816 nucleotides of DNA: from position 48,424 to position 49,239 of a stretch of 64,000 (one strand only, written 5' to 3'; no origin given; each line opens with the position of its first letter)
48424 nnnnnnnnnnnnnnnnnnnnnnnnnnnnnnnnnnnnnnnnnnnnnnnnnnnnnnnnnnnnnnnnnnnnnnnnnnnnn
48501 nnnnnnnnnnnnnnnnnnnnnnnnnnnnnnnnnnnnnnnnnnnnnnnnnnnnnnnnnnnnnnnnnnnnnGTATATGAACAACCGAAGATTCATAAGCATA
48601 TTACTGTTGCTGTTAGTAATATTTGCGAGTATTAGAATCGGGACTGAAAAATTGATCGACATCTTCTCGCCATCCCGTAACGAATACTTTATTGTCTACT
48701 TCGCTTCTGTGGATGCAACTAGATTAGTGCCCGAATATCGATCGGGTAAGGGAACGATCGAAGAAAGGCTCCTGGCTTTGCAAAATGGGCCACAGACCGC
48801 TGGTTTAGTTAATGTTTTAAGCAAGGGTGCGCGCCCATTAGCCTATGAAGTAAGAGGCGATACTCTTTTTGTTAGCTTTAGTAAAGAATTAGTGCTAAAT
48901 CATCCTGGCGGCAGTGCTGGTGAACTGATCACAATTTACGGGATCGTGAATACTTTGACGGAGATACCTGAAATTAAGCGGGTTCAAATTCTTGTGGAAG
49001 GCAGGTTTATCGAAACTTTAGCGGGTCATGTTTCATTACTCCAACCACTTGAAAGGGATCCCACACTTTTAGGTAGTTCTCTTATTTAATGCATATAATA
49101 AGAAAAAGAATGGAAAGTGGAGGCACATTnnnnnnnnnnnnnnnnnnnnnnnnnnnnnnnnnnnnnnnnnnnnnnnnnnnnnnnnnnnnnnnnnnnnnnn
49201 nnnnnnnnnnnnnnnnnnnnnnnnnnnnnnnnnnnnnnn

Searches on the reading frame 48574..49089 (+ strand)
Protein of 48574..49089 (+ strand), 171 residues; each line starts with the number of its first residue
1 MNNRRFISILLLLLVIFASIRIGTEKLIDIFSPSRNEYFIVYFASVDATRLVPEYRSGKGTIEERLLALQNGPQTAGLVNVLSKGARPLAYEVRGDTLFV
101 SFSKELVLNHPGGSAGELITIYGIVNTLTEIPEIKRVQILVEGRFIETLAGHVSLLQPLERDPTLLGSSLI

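Call 99: find_encoding_contigs(protein=window:48574-49089:+, flank=10000, max_places=10)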
Protein window:48574-49089:+ (171 aa): 9 contigs read that carry it; 9 places shown.
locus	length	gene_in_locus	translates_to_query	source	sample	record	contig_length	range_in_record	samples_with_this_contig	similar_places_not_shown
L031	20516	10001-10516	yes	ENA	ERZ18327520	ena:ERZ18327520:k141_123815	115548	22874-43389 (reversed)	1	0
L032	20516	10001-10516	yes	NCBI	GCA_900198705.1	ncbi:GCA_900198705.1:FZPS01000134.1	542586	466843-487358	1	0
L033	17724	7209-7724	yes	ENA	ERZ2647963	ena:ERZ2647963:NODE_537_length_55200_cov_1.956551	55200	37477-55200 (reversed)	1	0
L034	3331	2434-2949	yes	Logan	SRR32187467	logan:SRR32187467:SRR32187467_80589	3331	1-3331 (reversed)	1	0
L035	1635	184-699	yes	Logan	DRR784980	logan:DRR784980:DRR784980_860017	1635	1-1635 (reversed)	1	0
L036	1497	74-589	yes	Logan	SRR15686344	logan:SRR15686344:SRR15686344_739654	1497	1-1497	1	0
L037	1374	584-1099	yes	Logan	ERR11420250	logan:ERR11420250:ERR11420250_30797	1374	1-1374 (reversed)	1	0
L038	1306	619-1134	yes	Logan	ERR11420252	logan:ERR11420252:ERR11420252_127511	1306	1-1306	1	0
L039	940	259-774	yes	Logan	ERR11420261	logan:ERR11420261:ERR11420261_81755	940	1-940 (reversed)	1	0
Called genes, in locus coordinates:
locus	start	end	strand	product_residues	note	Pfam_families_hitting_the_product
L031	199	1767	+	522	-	PF01676:Metalloenzyme, PF06415:iPGM_N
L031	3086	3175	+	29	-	PF01381:HTH_3 (weak)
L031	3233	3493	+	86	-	-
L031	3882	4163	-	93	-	-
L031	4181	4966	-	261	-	PF03888:MucB_RseB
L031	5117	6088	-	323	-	PF03888:MucB_RseB (weak)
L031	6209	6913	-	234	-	-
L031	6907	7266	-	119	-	-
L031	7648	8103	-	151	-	PF01668:SmpB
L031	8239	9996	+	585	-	PF07833:Cu_amine_oxidN1, PF11741:AMIN, PF01520:Amidase_3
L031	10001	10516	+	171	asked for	PF10646:Germane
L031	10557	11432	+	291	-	PF01177:Asp_Glu_race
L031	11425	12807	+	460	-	PF21799:MurD-like_N, PF08245:Mur_ligase_M, PF02875:Mur_ligase_C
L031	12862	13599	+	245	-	PF01138:RNase_PH, PF03725:RNase_PH_C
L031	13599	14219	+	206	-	PF01725:Ham1p_like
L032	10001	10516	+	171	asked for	PF10646:Germane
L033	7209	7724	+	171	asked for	PF10646:Germane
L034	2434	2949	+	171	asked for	PF10646:Germane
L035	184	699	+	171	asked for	PF10646:Germane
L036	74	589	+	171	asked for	PF10646:Germane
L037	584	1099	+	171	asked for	PF10646:Germane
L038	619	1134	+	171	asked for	PF10646:Germane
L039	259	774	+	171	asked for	PF10646:Germane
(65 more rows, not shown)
